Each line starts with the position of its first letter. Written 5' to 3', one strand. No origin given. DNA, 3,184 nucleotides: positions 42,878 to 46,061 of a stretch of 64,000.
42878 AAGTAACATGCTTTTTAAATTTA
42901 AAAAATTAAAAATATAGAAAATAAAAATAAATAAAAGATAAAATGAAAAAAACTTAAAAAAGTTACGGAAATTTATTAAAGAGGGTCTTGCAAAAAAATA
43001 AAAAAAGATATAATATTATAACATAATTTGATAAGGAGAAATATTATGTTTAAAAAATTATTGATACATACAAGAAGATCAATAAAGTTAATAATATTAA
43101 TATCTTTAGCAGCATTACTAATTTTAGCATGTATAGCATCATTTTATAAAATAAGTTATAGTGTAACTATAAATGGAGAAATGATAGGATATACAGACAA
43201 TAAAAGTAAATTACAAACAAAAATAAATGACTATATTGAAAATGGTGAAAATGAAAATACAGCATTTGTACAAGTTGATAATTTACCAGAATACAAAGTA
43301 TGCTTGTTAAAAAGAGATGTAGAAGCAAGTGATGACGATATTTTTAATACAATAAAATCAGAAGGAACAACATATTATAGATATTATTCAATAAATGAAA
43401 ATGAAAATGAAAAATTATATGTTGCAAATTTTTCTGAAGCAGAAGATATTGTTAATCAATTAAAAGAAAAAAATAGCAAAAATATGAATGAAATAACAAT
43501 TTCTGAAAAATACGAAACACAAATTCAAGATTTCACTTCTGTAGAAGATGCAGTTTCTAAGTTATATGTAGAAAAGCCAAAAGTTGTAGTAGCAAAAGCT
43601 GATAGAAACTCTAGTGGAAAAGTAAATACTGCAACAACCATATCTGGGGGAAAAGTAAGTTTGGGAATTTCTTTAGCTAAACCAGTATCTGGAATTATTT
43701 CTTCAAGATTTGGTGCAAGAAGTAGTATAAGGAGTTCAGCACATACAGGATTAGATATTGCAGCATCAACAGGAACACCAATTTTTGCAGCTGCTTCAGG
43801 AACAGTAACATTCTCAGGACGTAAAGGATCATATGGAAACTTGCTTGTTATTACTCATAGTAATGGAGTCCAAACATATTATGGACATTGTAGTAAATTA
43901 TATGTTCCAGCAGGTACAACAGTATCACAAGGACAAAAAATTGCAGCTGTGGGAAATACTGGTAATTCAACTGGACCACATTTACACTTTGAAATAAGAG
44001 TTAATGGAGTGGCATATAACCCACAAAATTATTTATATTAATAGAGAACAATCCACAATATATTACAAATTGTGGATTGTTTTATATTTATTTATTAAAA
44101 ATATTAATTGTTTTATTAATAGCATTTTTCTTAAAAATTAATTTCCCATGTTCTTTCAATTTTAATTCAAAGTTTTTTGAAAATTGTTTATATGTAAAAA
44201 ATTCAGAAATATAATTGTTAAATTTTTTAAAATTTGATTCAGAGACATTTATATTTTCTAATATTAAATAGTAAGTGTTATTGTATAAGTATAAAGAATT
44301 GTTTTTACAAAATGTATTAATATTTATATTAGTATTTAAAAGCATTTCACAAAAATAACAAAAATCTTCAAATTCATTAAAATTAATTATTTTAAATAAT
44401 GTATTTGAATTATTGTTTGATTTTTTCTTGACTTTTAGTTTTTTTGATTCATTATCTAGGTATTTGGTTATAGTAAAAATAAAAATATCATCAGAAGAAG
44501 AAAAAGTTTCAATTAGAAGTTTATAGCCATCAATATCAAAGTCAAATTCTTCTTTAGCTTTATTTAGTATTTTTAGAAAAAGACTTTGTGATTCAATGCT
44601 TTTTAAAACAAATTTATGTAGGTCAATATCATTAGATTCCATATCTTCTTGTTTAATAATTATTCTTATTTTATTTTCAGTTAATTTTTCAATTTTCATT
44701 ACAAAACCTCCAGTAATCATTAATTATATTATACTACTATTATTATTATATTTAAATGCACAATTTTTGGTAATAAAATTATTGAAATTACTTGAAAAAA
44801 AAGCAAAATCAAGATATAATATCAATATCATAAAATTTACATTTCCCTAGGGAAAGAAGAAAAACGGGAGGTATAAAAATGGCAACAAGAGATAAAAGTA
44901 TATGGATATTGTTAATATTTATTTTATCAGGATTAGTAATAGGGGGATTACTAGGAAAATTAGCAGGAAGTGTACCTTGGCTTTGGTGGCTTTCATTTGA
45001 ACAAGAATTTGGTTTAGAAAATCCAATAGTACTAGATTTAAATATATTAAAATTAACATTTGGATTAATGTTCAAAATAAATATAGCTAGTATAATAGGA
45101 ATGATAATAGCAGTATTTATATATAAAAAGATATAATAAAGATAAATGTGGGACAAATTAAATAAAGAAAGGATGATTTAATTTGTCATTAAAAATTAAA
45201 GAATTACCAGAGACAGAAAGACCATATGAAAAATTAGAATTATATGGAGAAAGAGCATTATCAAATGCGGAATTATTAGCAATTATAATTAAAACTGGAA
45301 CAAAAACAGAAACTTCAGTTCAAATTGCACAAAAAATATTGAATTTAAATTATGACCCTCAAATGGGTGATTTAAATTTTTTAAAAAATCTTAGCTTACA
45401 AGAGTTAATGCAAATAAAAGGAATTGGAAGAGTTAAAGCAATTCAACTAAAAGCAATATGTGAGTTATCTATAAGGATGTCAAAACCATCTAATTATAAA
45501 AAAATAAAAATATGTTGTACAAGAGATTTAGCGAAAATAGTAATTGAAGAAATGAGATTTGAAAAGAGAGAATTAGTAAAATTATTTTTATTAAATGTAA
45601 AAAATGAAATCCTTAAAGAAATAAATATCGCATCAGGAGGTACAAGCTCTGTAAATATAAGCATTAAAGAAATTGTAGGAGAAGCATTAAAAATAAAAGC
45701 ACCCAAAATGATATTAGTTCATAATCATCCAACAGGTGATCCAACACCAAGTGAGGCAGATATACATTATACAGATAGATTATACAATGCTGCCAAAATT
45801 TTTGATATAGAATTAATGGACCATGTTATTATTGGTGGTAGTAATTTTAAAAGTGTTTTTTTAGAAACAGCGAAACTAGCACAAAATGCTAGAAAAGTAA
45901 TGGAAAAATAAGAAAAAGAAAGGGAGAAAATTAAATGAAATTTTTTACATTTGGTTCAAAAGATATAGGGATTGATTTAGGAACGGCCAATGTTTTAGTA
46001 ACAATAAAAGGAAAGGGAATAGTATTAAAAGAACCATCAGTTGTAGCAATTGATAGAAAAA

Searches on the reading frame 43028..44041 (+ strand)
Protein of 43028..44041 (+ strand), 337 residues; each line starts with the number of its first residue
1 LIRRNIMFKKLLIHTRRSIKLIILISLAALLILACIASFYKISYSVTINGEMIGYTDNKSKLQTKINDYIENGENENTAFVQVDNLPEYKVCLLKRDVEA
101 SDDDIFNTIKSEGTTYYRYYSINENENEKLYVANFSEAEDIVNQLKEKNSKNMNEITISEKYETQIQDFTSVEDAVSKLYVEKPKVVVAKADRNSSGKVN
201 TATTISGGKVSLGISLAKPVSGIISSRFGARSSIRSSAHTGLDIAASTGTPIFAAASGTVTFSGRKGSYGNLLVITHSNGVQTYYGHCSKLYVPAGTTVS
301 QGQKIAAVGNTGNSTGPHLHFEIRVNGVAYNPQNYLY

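Call 75: search_protein_families(library=pfam, proteins=[window:43028-44041:+], max_evalue=0.0001)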
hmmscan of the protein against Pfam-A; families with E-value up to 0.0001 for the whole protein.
window:43028-44041:+ (337 aa): 1 family
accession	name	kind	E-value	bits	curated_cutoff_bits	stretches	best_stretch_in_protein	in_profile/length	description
PF01551.29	Peptidase_M23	-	2.7e-36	124.1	28.7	1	238-332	2-96/96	Peptidase family M23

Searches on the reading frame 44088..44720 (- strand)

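Call 75: search_protein_families(library=pfam, proteins=[window:44088-44720:-], max_evalue=0.0001)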
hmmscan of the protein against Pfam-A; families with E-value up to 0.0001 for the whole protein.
window:44088-44720:- (210 aa): 1 family
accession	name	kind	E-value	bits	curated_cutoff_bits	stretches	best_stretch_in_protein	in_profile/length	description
PF05389.17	MecA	-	1.1e-30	107.3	22.5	1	8-203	1-220/221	Negative regulator of genetic competence (MecA)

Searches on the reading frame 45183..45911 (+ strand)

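Call 75: search_protein_families(library=pfam, proteins=[window:45183-45911:+], max_evalue=0.0001)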
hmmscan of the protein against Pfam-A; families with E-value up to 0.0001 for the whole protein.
window:45183-45911:+ (242 aa): 2 families
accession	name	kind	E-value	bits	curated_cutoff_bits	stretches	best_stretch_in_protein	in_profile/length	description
PF04002.20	RadC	-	6.8e-33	113.6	22.1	1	112-225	3-116/121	RadC-like JAB domain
PF20582.4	UPF0758_N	-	1.8e-26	92.4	27.1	1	5-87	1-77/77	UPF0758 N-terminal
